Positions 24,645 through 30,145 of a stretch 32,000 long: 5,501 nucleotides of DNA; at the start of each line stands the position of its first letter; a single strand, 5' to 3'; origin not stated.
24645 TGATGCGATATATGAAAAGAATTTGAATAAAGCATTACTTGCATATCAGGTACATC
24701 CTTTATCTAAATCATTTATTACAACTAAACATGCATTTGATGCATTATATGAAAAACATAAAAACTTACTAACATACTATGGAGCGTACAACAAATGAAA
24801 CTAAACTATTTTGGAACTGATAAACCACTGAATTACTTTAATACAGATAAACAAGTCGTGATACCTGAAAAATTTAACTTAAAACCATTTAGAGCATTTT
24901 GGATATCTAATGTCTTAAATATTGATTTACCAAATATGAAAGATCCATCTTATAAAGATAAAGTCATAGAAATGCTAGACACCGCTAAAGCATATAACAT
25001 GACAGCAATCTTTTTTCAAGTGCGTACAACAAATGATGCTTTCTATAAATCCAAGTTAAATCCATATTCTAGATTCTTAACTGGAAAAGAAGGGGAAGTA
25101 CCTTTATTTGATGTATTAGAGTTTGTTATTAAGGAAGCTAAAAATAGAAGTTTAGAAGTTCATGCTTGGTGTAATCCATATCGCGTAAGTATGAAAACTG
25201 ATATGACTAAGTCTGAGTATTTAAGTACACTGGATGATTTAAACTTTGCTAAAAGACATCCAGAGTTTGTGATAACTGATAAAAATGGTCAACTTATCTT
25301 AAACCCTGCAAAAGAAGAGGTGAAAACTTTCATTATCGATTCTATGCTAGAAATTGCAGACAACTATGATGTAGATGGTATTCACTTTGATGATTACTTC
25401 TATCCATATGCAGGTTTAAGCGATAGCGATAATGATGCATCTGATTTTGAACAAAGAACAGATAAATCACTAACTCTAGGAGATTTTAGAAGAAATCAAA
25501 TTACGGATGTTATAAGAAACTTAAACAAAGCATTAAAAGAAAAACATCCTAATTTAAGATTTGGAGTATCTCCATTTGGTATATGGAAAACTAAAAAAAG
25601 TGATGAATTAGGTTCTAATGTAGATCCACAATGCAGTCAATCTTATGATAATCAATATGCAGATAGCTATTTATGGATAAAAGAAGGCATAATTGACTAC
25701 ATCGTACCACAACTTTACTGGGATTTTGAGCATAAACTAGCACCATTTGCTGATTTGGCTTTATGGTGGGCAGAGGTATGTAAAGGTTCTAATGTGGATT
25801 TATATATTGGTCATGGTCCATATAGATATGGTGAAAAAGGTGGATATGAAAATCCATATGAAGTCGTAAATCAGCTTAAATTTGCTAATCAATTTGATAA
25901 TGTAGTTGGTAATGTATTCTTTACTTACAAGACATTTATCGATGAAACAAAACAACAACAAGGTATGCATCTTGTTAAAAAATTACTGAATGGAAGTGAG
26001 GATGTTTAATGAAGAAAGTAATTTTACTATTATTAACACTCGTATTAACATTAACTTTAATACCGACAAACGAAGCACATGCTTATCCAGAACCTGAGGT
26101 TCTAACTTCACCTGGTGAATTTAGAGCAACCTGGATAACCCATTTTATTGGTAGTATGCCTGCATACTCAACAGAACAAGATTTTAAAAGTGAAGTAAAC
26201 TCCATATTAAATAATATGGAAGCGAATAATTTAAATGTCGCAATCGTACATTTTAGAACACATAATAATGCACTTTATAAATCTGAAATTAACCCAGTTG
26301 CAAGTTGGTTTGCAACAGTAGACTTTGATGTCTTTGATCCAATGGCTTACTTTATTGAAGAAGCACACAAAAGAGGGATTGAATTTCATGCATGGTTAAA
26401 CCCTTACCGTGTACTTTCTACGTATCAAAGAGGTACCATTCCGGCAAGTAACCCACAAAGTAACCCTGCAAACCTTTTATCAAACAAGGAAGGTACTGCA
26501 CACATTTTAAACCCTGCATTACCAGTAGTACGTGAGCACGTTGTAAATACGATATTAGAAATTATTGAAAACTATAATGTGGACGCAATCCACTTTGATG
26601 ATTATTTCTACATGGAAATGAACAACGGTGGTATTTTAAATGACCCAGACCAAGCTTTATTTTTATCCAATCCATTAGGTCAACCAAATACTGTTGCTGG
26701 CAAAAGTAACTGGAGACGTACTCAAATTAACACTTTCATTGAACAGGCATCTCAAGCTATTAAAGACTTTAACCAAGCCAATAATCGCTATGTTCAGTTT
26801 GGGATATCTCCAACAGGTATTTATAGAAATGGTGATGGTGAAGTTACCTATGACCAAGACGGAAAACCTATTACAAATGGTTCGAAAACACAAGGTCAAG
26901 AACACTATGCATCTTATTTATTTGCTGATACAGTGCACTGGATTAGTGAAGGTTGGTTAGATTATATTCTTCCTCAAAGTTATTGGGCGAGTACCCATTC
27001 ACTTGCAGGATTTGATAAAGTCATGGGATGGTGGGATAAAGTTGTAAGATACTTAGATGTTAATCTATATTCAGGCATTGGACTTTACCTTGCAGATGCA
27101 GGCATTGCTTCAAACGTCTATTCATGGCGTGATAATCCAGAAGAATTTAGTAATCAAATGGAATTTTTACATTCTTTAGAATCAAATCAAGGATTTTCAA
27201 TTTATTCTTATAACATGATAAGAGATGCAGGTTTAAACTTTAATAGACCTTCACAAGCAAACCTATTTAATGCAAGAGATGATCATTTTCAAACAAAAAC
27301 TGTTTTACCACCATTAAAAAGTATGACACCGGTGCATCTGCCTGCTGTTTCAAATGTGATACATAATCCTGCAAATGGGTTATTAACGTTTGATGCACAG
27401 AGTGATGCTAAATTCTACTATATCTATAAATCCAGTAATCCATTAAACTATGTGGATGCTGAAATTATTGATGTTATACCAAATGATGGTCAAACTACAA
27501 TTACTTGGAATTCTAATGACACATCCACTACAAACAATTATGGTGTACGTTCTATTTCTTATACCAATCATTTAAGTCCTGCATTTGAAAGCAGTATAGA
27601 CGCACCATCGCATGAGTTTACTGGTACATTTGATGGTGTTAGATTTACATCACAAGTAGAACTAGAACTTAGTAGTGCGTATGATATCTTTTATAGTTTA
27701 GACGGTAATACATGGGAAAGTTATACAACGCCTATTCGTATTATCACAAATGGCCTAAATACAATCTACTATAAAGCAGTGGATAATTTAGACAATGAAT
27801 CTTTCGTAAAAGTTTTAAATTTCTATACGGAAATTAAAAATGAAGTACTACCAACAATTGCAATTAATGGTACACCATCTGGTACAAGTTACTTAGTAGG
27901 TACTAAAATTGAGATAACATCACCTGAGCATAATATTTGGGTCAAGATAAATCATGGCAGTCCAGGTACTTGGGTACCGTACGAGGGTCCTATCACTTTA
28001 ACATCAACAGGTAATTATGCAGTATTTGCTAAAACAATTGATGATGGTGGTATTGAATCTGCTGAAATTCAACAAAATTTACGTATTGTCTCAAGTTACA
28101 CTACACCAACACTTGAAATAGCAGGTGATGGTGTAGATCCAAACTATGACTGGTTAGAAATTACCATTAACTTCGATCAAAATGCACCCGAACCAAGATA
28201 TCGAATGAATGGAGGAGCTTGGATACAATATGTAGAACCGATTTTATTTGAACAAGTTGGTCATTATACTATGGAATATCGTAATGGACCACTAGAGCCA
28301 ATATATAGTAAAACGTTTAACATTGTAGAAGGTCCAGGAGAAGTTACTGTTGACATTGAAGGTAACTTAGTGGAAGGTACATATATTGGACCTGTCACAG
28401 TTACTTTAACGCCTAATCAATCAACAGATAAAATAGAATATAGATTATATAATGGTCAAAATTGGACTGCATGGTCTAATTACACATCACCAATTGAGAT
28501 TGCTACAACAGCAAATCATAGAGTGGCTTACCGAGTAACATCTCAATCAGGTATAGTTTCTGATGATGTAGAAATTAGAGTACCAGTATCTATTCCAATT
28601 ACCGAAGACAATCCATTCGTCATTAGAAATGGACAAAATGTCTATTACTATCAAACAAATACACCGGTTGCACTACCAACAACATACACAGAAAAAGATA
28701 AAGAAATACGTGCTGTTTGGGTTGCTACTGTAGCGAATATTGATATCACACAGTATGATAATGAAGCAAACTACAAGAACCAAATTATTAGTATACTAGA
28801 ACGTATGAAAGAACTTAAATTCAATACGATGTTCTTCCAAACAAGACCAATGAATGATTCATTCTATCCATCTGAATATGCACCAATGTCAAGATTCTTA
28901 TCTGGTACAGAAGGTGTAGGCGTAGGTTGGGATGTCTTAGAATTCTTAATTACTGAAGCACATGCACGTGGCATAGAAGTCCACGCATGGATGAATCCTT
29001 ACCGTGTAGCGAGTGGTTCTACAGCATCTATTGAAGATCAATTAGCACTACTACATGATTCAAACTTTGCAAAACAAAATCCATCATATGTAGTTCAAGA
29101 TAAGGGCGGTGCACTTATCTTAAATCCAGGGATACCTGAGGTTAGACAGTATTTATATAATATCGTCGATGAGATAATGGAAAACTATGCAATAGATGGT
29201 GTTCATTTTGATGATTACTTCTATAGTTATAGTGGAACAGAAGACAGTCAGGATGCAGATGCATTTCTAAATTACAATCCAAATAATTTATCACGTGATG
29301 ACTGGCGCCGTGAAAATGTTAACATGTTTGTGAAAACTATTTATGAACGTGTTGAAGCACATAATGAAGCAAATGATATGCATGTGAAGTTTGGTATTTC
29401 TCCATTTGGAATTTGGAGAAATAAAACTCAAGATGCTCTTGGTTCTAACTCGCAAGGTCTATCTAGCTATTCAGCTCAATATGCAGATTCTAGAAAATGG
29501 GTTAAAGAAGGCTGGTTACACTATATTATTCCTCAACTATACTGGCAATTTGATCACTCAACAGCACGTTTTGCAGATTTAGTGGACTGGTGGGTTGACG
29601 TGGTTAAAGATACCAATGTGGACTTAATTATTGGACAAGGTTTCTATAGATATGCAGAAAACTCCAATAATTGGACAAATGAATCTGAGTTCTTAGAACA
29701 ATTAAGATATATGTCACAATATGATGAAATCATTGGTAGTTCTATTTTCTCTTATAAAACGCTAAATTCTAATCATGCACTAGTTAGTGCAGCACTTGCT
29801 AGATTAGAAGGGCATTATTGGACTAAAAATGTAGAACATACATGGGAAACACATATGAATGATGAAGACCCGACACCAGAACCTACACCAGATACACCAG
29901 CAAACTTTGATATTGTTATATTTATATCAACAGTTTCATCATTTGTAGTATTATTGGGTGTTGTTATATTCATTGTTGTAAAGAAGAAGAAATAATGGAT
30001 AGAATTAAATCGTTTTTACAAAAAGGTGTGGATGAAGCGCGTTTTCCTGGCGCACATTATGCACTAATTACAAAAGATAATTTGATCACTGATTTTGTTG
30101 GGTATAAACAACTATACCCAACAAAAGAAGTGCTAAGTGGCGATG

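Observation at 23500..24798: GH4-like enzyme next to anmK has lost both canonical Mn2+ ligands (Cys to Ser172, His to Glu202)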

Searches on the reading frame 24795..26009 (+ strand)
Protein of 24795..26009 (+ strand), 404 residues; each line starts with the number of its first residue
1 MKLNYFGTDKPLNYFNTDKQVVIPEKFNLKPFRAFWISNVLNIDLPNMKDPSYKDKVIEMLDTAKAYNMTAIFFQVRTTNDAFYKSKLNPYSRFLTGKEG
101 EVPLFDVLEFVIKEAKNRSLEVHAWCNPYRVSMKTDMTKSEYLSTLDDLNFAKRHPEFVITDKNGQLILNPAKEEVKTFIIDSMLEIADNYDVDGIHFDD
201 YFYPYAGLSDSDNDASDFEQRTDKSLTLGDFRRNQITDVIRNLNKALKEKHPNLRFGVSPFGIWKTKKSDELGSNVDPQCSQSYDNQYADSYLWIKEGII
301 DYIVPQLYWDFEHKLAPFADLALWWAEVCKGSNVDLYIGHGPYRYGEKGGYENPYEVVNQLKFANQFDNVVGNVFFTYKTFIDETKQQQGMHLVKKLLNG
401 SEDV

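Call 3: search_protein_families(library=pfam, proteins=[window:24795-26009:+])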
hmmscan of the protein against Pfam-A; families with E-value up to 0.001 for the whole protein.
window:24795-26009:+ (404 aa): 1 family
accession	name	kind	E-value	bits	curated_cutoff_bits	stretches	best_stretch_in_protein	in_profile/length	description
PF02638.21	GHL10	-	7e-65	219.6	27.9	1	32-346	2-300/311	Glycosyl hydrolase-like 10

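Call 5: search_protein_families(library=ncbifam, proteins=[window:24795-26009:+])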
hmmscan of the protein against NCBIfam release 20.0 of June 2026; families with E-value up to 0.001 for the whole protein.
window:24795-26009:+ (404 aa): 0 families

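Call 81: find_homologous_proteins(query=window:24795-26006:+, max_evalue=1e-10)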
Query window:24795-26006:+ (404 aa): 7445 proteins with E <= 1e-10 among 8000 candidates; the best 120 are listed.
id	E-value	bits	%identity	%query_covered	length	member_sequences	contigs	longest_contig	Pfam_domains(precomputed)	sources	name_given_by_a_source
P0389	1.6e-276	935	100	100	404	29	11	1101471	PF02638.22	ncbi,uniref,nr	ncbi:glycoside hydrolase family 10 protein [Acholeplasma laidlawii]|uniref:Family 10 glycosylhydrola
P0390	1.7e-232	790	82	100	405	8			PF02638.22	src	-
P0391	1.5e-220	751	77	100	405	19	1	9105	PF02638.22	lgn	-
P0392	3.0e-216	737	78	100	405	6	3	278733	PF02638.22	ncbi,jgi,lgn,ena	-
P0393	1.2e-206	705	74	99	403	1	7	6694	PF02638.22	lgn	-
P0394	1.3e-203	695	74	99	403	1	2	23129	PF02638.22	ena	-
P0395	2.7e-195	668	71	99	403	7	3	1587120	PF02638.22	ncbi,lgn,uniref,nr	ncbi:Uncharacterized protein conserved in bacteria [Acholeplasma oculi]|uniref:Glycosyl hydrolase-li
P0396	6.2e-192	656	69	100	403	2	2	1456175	PF02638.22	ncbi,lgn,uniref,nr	ncbi:glycoside hydrolase family 10 protein [Acholeplasma hippikon]|uniref:Uncharacterized protein co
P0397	2.7e-189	648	69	99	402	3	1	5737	PF02638.22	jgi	-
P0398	9.0e-189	646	70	99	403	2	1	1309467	PF02638.22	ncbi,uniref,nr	ncbi:family 10 glycosylhydrolase [Acholeplasma equirhinis]|uniref:glycoside hydrolase family 10 prot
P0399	9.6e-188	643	70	97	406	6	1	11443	PF02638.22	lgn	-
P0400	1.2e-187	642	68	100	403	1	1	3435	PF02638.22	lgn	-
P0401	2.2e-181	622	66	99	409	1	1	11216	PF02638.22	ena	-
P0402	1.4e-180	619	65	100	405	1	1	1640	PF02638.22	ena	-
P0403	1.1e-179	616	65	99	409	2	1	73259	PF02638.22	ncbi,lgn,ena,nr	ncbi:MAG: family 10 glycosylhydrolase [Firmicutes bacterium]|nr:family 10 glycosylhydrolase [Bacillo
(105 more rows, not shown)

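Call 86: find_related_loci(query=A3, collection=metagenome_contigs, flank=10000)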
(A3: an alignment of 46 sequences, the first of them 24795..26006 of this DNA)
Query A3 (404 aa) in metagenome_contigs; peptide patterns used: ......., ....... (x = any residue, [..] = any of these).
600 stretches matched a pattern (row limit reached: there are more); 596 encode a relative of the query (tblastn E <= 1e-3); the best 80 are kept; 80 distinct loci.
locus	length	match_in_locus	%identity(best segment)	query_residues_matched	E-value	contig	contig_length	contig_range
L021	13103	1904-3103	65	1-398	0e+0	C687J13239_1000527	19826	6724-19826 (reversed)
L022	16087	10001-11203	60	1-399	5e-166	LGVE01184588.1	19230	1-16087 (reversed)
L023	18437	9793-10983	57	1-395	2e-159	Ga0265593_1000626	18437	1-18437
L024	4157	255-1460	59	1-401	3e-161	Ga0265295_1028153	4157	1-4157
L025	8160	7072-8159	64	1-361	7e-137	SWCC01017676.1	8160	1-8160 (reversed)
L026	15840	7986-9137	44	8-381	3e-99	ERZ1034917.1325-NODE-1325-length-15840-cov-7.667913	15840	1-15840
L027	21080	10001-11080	40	32-400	6e-91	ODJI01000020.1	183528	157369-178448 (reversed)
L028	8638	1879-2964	39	30-400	3e-90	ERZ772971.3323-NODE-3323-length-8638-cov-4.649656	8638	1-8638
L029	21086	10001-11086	39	30-400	3e-90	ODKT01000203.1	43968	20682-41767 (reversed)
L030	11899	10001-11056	37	28-386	3e-87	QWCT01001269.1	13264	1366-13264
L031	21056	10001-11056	37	28-386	3e-87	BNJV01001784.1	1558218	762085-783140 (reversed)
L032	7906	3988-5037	37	30-386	2e-85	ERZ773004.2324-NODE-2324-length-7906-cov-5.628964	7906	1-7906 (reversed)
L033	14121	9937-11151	39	2-381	1e-84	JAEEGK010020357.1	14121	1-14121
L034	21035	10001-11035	39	30-377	8e-83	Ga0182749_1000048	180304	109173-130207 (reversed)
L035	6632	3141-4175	40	30-377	9e-82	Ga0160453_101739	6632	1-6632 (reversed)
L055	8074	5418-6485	37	23-379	2e-77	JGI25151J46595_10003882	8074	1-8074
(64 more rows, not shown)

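Call 92: search_protein_families(library=pfam, proteins=[L055:2566-3867:-, L055:5286-6890:+, L055:6909-7475:+, L055:912-2228:-])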
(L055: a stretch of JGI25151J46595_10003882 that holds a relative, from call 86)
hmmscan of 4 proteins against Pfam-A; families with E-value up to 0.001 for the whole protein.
L055:2566-3867:- (433 aa): 1 family
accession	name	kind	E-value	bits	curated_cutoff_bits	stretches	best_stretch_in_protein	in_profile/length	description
PF02378.23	PTS_EIIC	-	2.2e-60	204.8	30.7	1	29-344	1-319/319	Phosphotransferase system, EIIC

L055:5286-6890:+ (534 aa): 3 families
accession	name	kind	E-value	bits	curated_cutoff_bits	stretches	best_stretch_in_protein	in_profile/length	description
PF02638.21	GHL10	-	4.7e-109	364.7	27.9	1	53-368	1-305/311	Glycosyl hydrolase-like 10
PF02065.24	Melibiase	-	0.00031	20.3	27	1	133-218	106-190/347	Melibiase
PF14871.12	GHL6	-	0.00076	20.1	35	0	85-218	5-131/132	Hypothetical glycosyl hydrolase 6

L055:6909-7475:+ (188 aa): 1 family
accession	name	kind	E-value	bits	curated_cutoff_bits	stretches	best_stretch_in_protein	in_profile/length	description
PF00293.34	NUDIX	-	3.6e-15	56.6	21.1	1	31-153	4-121/134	NUDIX domain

L055:912-2228:- (438 aa): 2 families
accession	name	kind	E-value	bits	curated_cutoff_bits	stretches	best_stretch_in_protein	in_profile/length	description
PF02056.22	Glyco_hydro_4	-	9.5e-66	221.3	23.2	1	2-183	1-182/183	Family 4 glycosyl hydrolase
PF11975.13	Glyco_hydro_4C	-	1e-60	205.7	24.1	1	193-408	1-211/211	Family 4 glycosyl hydrolase C-terminal domain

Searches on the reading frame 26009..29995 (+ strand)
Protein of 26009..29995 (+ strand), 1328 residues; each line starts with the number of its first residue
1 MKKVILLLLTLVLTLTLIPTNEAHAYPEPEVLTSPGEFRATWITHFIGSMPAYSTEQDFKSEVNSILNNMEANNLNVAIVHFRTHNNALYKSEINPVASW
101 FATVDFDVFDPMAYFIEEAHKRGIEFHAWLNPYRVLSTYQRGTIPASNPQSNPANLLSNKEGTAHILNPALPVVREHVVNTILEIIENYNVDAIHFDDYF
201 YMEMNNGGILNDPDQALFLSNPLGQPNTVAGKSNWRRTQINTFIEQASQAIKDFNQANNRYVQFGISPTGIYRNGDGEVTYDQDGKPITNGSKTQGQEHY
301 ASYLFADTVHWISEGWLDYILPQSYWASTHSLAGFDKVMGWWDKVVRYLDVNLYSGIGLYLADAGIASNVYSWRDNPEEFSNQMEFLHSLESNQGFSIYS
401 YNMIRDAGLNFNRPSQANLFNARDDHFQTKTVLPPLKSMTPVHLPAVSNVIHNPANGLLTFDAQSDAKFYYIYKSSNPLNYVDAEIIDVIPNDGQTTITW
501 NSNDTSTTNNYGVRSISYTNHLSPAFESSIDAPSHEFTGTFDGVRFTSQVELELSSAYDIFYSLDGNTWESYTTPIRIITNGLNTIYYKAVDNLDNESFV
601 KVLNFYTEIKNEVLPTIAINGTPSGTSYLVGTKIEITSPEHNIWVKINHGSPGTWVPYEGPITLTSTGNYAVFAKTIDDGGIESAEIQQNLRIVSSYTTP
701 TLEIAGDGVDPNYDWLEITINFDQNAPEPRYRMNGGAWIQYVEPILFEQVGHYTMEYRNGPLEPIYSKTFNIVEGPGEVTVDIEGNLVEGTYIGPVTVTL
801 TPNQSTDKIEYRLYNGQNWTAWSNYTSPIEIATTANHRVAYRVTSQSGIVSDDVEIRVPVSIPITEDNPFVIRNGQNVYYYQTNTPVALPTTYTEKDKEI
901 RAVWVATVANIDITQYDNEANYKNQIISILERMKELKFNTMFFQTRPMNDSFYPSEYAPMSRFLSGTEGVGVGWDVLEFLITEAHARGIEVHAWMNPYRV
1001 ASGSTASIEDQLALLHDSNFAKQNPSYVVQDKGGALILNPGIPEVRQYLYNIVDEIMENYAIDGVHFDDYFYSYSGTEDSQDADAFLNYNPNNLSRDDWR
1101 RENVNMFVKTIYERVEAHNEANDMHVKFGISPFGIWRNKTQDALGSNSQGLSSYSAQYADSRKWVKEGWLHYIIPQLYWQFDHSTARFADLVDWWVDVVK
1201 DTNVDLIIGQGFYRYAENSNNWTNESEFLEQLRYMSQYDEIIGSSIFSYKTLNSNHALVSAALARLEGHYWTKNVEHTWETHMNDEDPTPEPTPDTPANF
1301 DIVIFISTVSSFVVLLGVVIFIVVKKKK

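Call 3: search_protein_families(library=pfam, proteins=[window:26009-29995:+])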
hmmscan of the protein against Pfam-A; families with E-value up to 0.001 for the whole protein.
window:26009-29995:+ (1328 aa): 3 families
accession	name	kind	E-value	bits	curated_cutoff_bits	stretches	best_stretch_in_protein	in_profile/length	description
PF02638.21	GHL10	-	1.3e-102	343.5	27.9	2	899-1220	1-304/311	Glycosyl hydrolase-like 10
PF13290.12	CHB_HEX_C_1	-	5e-07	30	22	0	547-600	7-65/67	Chitobiase/beta-hexosaminidase C-terminal domain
PF14871.12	GHL6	-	0.00037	21.2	35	0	929-1068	5-131/132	Hypothetical glycosyl hydrolase 6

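Call 5: search_protein_families(library=ncbifam, proteins=[window:26009-29995:+])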
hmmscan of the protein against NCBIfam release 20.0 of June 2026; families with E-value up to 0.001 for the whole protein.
window:26009-29995:+ (1328 aa): 2 families
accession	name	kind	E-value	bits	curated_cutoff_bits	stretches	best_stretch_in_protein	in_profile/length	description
NF047446.1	barrel_OmpL47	domain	2.4e-22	79.1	40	1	555-605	16-66/68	OmpL47-type beta-barrel domain-containing protein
NF047441.1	Lepto_OmpL47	equivalog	5.5e-11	42.7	250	1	560-606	91-321/336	multi-beta-barrel domain surface protein OmpL47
